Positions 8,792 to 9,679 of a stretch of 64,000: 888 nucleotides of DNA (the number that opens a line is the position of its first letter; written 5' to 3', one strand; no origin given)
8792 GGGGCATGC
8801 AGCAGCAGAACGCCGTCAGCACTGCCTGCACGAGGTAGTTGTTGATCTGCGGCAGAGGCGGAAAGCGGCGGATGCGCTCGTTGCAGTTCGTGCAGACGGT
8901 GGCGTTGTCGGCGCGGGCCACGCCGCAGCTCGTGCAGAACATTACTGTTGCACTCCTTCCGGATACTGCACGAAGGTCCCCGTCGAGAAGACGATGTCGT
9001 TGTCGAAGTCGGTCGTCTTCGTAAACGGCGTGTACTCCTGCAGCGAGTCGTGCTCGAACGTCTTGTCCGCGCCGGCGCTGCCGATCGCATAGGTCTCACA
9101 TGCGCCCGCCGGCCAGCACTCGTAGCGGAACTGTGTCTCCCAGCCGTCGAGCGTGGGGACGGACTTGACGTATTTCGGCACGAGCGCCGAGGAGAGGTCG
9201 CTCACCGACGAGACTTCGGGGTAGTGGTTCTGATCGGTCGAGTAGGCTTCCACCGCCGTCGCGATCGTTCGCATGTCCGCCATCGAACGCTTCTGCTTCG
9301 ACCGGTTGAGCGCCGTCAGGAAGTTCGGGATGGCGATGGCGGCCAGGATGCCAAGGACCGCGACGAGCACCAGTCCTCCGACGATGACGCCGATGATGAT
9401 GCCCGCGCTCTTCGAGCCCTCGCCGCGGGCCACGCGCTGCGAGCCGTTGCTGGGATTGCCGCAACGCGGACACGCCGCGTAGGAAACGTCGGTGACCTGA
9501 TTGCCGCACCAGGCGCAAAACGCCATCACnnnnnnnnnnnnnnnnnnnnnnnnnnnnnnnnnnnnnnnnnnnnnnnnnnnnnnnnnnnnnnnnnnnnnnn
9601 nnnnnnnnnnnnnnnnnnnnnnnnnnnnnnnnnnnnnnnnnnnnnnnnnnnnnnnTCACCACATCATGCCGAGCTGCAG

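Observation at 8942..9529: Pseudopilin (GspG-like) domain whose class-III signal peptide is replaced by a cytoplasmic zinc ribbon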

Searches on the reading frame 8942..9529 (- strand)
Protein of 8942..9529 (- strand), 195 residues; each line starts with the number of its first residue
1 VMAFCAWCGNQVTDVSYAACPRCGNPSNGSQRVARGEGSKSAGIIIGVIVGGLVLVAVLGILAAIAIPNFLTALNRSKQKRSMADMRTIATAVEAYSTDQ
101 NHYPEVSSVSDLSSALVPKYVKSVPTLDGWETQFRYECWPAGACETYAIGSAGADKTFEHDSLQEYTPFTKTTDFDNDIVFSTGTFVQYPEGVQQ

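Call 3: search_protein_families(library=pfam, proteins=[window:8942-9529:-], max_evalue=1)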
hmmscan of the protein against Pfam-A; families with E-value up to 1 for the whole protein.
window:8942-9529:- (195 aa): 13 families
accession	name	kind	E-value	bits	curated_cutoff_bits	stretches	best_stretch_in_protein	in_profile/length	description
PF08334.16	T2SSG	-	3.1e-07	30.9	21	1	70-157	2-95/108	Type II secretion system (T2SS), protein G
PF12773.13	DZR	-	0.0024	18.5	27.3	1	3-28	13-35/45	Double zinc ribbon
PF18912.6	DZR_2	-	0.0039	17.4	27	1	3-30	22-49/56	Double zinc ribbon domain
PF13240.11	Zn_Ribbon_1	-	0.0063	16.7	25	1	4-26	1-22/23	zinc-ribbon domain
PF24460.1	DUF7575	-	0.019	14.8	28.5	1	3-12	18-27/28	Domain of unknown function (DUF7575)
PF05399.16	EVI2A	-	0.036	14.1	25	1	36-81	127-174/231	Ectropic viral integration site 2A protein (EVI2A)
PF19764.4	DUF6251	-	0.096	12.9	26.5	1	25-73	47-95/126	Family of unknown function (DUF6251)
PF08114.16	PMP1_2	-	0.13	12.4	22.3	1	49-81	6-36/43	ATPase proteolipid family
PF01155.25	HypA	-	0.18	12.3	28.9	1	2-27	70-96/112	Hydrogenase/urease nickel incorporation, metallochaperone, hypA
PF08772.16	Zn_ribbon_NOB1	-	0.18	12.3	24.9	1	3-26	9-32/72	Nin one binding (NOB1) Zn-ribbon like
PF14803.11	Zn_ribbon_Nudix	-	0.4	11.1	25.6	0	4-13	2-11/34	Nudix N-terminal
PF13248.11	Zn_ribbon_3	-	0.75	9.8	27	0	17-27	2-13/26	zinc-ribbon domain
PF12677.13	DUF3797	-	0.82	10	25.1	1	16-26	12-22/48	Domain of unknown function (DUF3797)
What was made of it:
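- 9443..9526 (-): N-terminal four-Cys zinc-ribbon knuckle, residues 1-28: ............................. Zinc-ribbon Pfam models match below threshold (call 3).
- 8945..9322 (-): GspG/PulG-type pilin head, residues 69-194: alpha1-C (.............EAY), alpha-beta loop, DGW strand, Cys137/Cys143 pair, the S-x-G-x-D and FD-x-D-IVF motifs, and a YPEG tail. Pfam T2SSG (call 3).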

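Call 4: search_protein_families(library=ncbifam, proteins=[window:8942-9529:-], max_evalue=1)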
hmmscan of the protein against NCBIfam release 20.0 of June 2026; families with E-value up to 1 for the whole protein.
window:8942-9529:- (195 aa): 8 families
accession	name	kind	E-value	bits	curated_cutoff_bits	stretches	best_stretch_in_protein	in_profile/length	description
TIGR01710.1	typeII_sec_gspG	equivalog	2.7e-12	46.9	88.85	1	53-157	9-120/134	type II secretion system major pseudopilin GspG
NF041775.1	typeIV_PilA_Myxo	equivalog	9.5e-10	38.8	400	1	52-108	18-74/214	type IV pilin protein PilA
NF040999.1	pilin_ComGC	equivalog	0.0018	18.4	75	1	53-109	10-66/84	competence type IV pilus major pilin ComGC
NF033497.1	rubre_like_arch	subfamily_domain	0.0086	15.8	32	1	5-26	3-25/34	rubrerythrin-like domain-containing protein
NF007862.0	PRK10574.1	equivalog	0.036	14.2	138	1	53-124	13-85/145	prepilin peptidase-dependent pilin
NF033761.1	gliding_GltJ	equivalog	0.051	12.6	450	1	21-95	348-419/671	adventurous gliding motility protein GltJ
NF011884.0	PRK15357.1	equivalog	0.074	12.4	369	1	41-92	81-132/229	pathogenicity island 2 effector protein SseG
NF001605.0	PRK00398.1-2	equivalog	0.2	11.5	63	1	5-24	4-25/43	DNA-directed RNA polymerase subunit P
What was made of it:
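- On GspG, T2SS major pseudopilin (TIGR01710 equivalog): 46.9 bits against a cutoff of 88.85 (call 4).
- Closest known: T2SS major pseudopilin GspG/PulG/EpsG. Different: TIGR01710 scores 46.9 bits against a cutoff of 88.85 (call 4).
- There is a weak NCBIfam hit to a rubrerythrin-like domain (E 0.0086, below cutoff; call 4).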

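Call 5: search_solved_structures(query=window:8942-9529:-, max_evalue=10, show_alignments=3)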
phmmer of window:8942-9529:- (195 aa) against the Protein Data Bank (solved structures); distinct sequences matched with E-value up to 10: 38.
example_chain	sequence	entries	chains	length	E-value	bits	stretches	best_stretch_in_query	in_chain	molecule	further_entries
8tj2_C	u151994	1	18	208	1.4e-08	38.2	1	52-107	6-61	Type IV major pilin protein PilA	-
2m7g_A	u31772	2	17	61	6.1e-07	32.9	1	51-105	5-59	Geopilin domain 1 protein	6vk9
7tgg_A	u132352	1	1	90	1.6e-06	31.6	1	50-105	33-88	Geopilin domain 1 protein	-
9egp_A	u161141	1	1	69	7.3e-06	29.4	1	50-104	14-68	Geopilin domain 1 protein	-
8pfb_G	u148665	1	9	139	6.2e-05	26.4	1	52-169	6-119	Type IV pilin PilE1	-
5wda_A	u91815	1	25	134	7.1e-05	26.2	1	53-112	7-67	General secretion pathway protein G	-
8tob_GA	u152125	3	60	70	0.00025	24.4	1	52-98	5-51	Fimbrial protein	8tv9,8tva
1oqw_A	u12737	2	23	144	0.0016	21.7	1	52-95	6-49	Fimbrial protein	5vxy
6xxd_A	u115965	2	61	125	0.0022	21.3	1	52-106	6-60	PilA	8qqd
8tum_e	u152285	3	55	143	0.0026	21.1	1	52-95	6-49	Type IV major pilin protein PilA | Pilin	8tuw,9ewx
2hi2_A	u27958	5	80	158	0.0059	19.9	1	52-131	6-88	Fimbrial protein | PilA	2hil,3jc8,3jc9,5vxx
1ay2_A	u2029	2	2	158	0.0061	19.8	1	52-131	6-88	TYPE 4 PILIN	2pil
5kua_A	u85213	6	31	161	0.0069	19.7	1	52-130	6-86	pilin | Neisseria meningitidis PilE variant SB-GATDH | Neisseria meningitidis PilE, SB-DATDH variant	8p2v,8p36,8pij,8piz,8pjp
8p3b_A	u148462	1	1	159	0.0095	19.2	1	52-130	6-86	Fimbrial protein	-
3g20_A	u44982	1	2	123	0.056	16.7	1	60-107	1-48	Type II secretion protein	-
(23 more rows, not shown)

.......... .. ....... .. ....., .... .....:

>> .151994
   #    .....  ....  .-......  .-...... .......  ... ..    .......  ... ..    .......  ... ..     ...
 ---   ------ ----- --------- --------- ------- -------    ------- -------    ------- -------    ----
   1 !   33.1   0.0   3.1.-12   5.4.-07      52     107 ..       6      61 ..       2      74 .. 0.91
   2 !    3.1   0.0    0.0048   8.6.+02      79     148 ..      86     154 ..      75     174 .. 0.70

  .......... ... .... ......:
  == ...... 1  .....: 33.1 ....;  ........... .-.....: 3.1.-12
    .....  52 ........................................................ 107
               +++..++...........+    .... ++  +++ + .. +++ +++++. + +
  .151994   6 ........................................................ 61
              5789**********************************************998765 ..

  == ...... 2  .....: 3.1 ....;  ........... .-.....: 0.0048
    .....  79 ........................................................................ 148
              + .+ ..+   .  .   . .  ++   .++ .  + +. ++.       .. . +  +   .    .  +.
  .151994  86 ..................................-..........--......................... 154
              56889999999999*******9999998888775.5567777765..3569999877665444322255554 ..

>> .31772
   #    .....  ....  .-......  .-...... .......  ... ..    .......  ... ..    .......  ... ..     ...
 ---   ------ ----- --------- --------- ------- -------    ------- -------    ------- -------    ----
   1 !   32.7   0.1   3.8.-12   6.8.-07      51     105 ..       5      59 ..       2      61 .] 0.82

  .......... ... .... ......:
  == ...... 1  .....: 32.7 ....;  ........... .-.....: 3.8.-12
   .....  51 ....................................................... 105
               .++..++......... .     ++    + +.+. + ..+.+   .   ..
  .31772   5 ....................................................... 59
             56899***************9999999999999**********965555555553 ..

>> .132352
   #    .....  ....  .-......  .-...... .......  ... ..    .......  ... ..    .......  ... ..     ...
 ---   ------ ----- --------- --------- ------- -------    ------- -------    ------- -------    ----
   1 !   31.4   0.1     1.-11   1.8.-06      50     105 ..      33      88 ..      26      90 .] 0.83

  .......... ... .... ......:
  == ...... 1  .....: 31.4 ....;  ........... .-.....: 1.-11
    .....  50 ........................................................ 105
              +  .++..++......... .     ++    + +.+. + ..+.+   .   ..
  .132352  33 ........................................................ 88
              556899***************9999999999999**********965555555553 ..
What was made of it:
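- Checked: phmmer against PDB finds M. xanthus PilA at E 1.4e-8 and PulG (5wda) at 7e-5 (call 5).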

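Call 6: find_homologous_proteins(query=window:8942-9529:-, max_evalue=0.001)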
Query window:8942-9529:- (195 aa): 1585 proteins with E <= 0.001 among 2092 candidates; the best 120 are listed.
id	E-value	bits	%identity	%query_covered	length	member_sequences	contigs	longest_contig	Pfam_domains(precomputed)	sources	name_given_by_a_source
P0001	7.1e-127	439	100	99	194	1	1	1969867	PF08334.17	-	-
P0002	3.6e-109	381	88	99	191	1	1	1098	PF08334.17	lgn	-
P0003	8.4e-107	373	85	99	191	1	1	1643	PF08334.17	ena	-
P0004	5.0e-106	371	86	99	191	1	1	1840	PF08334.17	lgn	-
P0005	1.1e-98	347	78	99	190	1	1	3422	PF08334.17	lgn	-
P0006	2.3e-97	343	77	99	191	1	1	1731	PF08334.17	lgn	-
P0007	5.2e-97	341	75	99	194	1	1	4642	PF08334.17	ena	-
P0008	1.5e-95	337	75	100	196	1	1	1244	PF08334.17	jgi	jgi:type II secretory pathway pseudopilin PulG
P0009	1.5e-95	337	74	99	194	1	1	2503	PF08334.17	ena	-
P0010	1.7e-95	336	75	99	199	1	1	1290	PF08334.17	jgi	jgi:type II secretory pathway pseudopilin PulG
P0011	1.4e-93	330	72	99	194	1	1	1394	PF08334.17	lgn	-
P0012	2.8e-93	329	71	99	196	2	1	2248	PF08334.17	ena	-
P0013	6.9e-93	328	73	100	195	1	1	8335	PF08334.17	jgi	jgi:type II secretory pathway pseudopilin PulG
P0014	9.4e-93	328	72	99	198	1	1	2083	PF08334.17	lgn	-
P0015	1.1e-92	327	75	99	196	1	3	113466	PF08334.17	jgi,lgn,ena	-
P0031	3.4e-88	313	70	99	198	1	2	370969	-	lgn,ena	-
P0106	1.3e-68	249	59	98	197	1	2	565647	-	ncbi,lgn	-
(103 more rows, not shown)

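Call 9: find_encoding_contigs(protein=P0001, flank=10000, max_places=3)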
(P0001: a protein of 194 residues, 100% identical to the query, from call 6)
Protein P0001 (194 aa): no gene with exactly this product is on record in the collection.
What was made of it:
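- Tried and rejected: Looking up the window's own protein in the contig index returned nothing (call 9).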

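Call 11: find_encoding_contigs(protein=P0031, flank=10000, max_places=2)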
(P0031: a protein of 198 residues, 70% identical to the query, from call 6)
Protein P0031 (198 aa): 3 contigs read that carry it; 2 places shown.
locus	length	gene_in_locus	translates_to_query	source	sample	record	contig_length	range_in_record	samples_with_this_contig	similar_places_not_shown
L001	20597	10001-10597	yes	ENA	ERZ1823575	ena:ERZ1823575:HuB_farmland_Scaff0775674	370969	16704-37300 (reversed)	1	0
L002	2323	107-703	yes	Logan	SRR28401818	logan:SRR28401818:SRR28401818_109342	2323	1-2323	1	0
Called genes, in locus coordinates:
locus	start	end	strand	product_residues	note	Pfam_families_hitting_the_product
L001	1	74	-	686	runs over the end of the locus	PF02092:tRNA_synt_2f, PF05746:DALR_1 (weak)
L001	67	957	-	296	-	PF02091:tRNA-synt_2e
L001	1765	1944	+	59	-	-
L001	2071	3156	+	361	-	PF24684:Vgb_lyase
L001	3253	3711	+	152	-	PF02082:Rrf2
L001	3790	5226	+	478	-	PF19295:SufBD_N, PF01458:SUFBD_core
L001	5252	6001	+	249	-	PF00005:ABC_tran, PF02463:SMC_N (faint)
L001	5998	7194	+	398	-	PF19295:SufBD_N (faint), PF01458:SUFBD_core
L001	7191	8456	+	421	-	PF00266:Aminotran_5, PF00155:Aminotran_1_2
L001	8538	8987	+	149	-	PF01592:NifU_N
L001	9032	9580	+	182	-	PF01883:FeS_assembly_P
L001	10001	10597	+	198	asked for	-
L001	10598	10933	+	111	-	PF13240:Zn_Ribbon_1 (weak), PF04505:CD225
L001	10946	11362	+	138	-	PF13240:Zn_Ribbon_1 (weak), PF04505:CD225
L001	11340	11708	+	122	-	PF10825:DUF2752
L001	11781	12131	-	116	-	-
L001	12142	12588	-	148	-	PF09685:MamF_MmsF (weak)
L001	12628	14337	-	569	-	PF16949:ABC_tran_2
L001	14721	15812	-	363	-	PF01820:Dala_Dala_lig_N, PF02786:CPSase_L_D2, PF02222:ATP-grasp, PF07478:Dala_Dala_lig_C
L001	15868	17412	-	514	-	PF02470:MlaD, PF28544:Helical_needle (faint), PF05531:NPV_P10 (faint), PF27164:Aq_493_lipo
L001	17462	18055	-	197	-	PF02545:Maf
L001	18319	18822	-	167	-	PF05016:ParE_toxin (faint), PF02604:PhdYeFM_antitox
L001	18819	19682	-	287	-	PF12804:NTP_transf_3 (weak), PF00483:NTP_transferase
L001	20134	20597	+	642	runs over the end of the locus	PF14870:PSII_BNR (faint), PF25852:DUF6242_C (faint), PF02012:BNR (faint), PF15899:BNR_6 (faint), PF15902:Sortilin-Vps10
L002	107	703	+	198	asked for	-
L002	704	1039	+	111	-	PF13240:Zn_Ribbon_1 (weak), PF04505:CD225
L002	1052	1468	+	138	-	PF13240:Zn_Ribbon_1 (weak), PF04505:CD225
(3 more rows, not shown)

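Call 12: find_encoding_contigs(protein=P0106, flank=10000, max_places=2)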
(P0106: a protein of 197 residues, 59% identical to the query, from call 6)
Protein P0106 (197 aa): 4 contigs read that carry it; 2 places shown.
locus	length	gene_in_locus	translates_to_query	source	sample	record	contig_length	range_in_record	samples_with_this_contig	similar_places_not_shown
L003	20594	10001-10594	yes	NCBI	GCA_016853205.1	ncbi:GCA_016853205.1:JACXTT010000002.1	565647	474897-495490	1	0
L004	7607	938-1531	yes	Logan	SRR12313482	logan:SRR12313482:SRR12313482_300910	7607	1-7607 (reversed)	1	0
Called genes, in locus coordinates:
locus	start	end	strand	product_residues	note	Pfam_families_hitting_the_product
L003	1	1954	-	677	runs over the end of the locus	PF02092:tRNA_synt_2f, PF05746:DALR_1 (weak)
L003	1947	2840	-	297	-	PF02091:tRNA-synt_2e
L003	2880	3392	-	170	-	-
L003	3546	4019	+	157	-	PF02082:Rrf2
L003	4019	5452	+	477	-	PF19295:SufBD_N, PF01458:SUFBD_core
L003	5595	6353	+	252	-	PF00005:ABC_tran, PF02463:SMC_N (faint)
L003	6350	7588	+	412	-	PF19295:SufBD_N, PF01458:SUFBD_core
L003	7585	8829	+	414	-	PF00155:Aminotran_1_2 (weak), PF00266:Aminotran_5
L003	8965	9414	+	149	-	PF01592:NifU_N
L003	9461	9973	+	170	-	PF01883:FeS_assembly_P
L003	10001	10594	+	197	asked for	-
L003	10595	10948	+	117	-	PF13240:Zn_Ribbon_1, PF04505:CD225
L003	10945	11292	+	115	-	PF10825:DUF2752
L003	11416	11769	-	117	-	-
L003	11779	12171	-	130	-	PF09685:MamF_MmsF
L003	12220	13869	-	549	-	PF16949:ABC_tran_2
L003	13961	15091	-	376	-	PF01820:Dala_Dala_lig_N, PF02786:CPSase_L_D2, PF02222:ATP-grasp, PF07478:Dala_Dala_lig_C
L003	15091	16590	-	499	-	PF02470:MlaD, PF28544:Helical_needle (faint), PF27164:Aq_493_lipo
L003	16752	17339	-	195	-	PF02545:Maf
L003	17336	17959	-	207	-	-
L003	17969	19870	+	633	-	PF25852:DUF6242_C (faint), PF02012:BNR (faint), PF14870:PSII_BNR (weak), PF15902:Sortilin-Vps10 (weak)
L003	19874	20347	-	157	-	-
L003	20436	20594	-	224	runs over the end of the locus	PF01081:Aldolase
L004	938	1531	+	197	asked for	-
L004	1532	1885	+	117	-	PF13240:Zn_Ribbon_1, PF04505:CD225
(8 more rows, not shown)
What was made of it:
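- Tried and rejected: I used orthologs P0031 and P0106 instead (calls 11, 12).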

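Call 14: predict_structure(protein=window:8942-9529:-)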
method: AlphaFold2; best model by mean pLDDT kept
length: 195 residues; sequences in the alignment: 1
mean_pLDDT: 49.4   pTM: 0.26
mean pLDDT of the five models: 49.4, 47.8, 46.1, 45.8, 44.2
residues with pLDDT >= 90: 13; 70-90: 18; 50-70: 26; < 50: 138
segments of 3 or more residues with pLDDT < 50: 1-30, 79-133, 140-143, 150-195
pLDDT, mean of each block of 10 residues (from residue 1): 43 44 45 51 78 93 87 64 43 42 38 37 40 50 50 36 36 33 33 36
secondary structure, 60 per line:
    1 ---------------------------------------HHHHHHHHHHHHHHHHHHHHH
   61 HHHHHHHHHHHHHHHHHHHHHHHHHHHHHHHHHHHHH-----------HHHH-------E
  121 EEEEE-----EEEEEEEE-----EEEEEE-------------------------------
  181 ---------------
elements in order: H40-97 H109-112 E120-125 E131-138 E144-149
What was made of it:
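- Tried and rejected: A single-sequence AF2 run gave an unusable model (pLDDT 49; call 14).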

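Call 21: search_protein_representatives(alignment_id=A1)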
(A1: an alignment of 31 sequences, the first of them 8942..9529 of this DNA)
Query: 31 sequences, 196 profile positions. Proteins with E-value up to 0.001 (for the whole library): 32751; up to 1e-10: 5016; up to 1e-30: 354. The best 150 are listed.
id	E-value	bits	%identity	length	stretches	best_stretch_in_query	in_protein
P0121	2.7e-86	304.7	-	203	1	1-195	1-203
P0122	1.1e-81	289.7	-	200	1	1-191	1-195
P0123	1.1e-78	279.9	-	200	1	1-195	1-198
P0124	6.8e-77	274.1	-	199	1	2-194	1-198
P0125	1.3e-75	269.8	-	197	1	1-190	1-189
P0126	7.0e-75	267.5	-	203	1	1-193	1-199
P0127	1.5e-73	263.1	-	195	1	1-193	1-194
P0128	2.7e-70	252.6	-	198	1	1-194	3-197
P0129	4.1e-70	251.9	-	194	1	1-192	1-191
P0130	3.2e-68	245.8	-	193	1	1-192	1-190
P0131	1.7e-66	240.1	-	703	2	58-194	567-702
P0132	2.7e-64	232.9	-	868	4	74-190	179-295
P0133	1.8e-63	230.3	-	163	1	35-191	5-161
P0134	7.8e-62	224.9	-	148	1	48-191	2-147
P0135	1.7e-59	217.3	-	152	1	44-194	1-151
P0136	7.0e-59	215.3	-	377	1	2-192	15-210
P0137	1.4e-58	214.3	-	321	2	32-194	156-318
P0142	2.0e-56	207.3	-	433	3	48-192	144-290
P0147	2.0e-54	200.8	-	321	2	29-193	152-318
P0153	7.0e-53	195.7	-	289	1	37-193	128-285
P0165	2.9e-50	187.2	-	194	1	1-193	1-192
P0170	2.0e-49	184.5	-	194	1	2-195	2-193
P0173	1.8e-48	181.3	-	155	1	49-195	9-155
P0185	2.9e-46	174.1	-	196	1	1-192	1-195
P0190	4.1e-45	170.3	-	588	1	45-195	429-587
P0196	1.0e-43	165.8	-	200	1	1-192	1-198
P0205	4.9e-43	163.6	-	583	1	37-194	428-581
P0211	1.0e-42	162.5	-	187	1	2-195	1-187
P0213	3.0e-42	161.0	-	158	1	49-195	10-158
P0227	1.7e-40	155.3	-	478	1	52-189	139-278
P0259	9.3e-39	149.6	-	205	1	1-191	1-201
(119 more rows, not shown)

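Call 29: predict_structure(alignment_id=A2)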
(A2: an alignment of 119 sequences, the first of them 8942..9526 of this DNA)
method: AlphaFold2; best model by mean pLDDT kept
length: 194 residues; sequences in the alignment: 119
mean_pLDDT: 89.7   pTM: 0.68
mean pLDDT of the five models: 89.7, 88.7, 88.4, 86.5, 86.4
residues with pLDDT >= 90: 132; 70-90: 50; 50-70: 11; < 50: 1
segments of 3 or more residues with pLDDT < 50: none
pLDDT, mean of each block of 10 residues (from residue 1): 87 85 84 59 87 95 92 94 96 96 93 95 96 94 93 95 91 94 91 57
secondary structure, 60 per line:
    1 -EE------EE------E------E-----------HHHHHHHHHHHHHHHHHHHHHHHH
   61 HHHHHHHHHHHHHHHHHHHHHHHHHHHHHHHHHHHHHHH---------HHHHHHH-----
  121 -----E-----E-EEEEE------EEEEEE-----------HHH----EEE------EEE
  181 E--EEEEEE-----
elements in order: H37-99 H109-115 E134-138 E145-150 E169-171 E178-181 E184-189
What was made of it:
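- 9443..9526 (-): Beta-hairpins are predicted at pLDDT 84-87 (call 29).
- On Type IV pilin / pseudopilin (type IV filament subunit): AF2 predicts a helix at 37-99 plus five strands at pLDDT 89.7 (call 29).
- Checked: The AF2 model built from 119 sequences has mean pLDDT 89.7 (call 29).
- AF2 pLDDT 89.7 (call 29). The AF2 model is confident for both parts (call 29).
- Tried and rejected: I replaced it with the alignment-based run (call 29).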
